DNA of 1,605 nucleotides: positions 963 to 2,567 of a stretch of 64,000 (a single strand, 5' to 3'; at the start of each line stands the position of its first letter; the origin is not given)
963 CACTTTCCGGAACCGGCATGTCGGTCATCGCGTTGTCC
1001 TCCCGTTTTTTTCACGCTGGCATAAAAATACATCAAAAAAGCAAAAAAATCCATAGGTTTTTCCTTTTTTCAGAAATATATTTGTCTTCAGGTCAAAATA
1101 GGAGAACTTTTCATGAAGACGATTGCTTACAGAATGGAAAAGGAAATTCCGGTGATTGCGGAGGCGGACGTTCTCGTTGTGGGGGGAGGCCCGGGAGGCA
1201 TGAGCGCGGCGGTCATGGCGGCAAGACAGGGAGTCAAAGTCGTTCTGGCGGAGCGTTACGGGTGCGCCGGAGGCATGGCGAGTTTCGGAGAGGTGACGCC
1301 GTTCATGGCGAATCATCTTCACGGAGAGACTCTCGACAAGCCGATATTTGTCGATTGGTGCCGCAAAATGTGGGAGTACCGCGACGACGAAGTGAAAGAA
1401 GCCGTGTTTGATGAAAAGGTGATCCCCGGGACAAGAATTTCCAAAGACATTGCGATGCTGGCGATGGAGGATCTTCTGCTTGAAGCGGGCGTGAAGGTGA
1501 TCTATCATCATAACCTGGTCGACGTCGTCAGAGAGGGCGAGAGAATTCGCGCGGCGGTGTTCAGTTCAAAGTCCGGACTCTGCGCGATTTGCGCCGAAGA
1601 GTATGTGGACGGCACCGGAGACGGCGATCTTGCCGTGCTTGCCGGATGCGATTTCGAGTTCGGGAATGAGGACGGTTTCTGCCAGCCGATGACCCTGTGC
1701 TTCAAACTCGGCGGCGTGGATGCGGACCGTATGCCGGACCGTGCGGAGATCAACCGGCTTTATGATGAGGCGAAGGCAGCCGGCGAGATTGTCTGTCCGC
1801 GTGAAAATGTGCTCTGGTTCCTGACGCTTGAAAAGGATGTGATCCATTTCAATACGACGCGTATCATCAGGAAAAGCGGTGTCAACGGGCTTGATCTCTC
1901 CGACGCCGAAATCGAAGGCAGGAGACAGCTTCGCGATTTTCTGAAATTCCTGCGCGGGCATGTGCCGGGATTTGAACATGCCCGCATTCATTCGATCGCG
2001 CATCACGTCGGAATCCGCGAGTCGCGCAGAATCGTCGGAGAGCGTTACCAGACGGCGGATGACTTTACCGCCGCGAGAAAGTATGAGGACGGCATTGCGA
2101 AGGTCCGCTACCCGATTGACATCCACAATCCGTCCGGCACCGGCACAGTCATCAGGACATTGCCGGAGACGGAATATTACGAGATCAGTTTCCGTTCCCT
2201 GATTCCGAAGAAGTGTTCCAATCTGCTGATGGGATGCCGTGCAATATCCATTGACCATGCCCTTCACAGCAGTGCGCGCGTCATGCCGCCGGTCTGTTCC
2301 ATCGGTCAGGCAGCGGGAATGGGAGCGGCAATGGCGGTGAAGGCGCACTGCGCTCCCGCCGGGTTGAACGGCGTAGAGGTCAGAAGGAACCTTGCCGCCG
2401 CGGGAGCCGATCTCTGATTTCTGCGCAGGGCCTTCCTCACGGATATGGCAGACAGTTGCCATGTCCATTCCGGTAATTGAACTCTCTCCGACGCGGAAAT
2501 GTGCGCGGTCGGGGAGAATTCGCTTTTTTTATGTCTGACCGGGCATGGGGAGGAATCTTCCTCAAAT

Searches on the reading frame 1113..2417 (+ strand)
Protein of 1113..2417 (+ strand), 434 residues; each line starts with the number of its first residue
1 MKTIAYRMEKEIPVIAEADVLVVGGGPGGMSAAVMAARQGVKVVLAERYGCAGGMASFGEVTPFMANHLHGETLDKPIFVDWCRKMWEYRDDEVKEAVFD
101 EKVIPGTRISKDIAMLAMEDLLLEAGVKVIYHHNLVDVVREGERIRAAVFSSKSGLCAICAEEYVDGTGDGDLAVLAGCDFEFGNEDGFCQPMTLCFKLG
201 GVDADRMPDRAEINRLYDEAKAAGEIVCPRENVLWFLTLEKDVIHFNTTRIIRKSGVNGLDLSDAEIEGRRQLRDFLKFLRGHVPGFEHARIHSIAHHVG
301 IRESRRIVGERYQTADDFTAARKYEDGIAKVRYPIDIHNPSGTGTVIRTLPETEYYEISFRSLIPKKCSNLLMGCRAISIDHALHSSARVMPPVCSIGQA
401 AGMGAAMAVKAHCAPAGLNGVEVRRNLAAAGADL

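Call 83: search_protein_families(library=pfam, proteins=[window:1113-2417:+], max_evalue=0.001)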
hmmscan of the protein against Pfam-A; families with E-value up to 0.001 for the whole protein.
window:1113-2417:+ (434 aa): 8 families
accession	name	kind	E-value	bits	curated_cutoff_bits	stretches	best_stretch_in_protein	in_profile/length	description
PF12831.13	FAD_oxidored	-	3.5e-106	356.4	27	1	19-427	1-416/416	FAD dependent oxidoreductase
PF00890.30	FAD_binding_2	-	4.1e-08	33.3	20.4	1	19-55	1-37/414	FAD binding domain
PF01946.23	Thi4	-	6.3e-07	29.3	26.2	1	3-59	3-60/235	Thi4 family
PF01266.30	DAO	-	7.8e-07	29.4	27.9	1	19-92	1-72/353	FAD dependent oxidoreductase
PF07992.20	Pyr_redox_2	-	6.6e-06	26.2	26.1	1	19-54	2-33/291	Pyridine nucleotide-disulphide oxidoreductase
PF01494.25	FAD_binding_3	-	7.3e-06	25.9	22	1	17-49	1-33/349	FAD binding domain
PF13450.12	NAD_binding_8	-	1.1e-05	26.1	21.9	1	22-62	1-41/68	NAD(P)-binding Rossmann-like domain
PF01134.28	GIDA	-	0.00017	21.2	22.1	1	19-46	1-28/391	Glucose inhibited division protein A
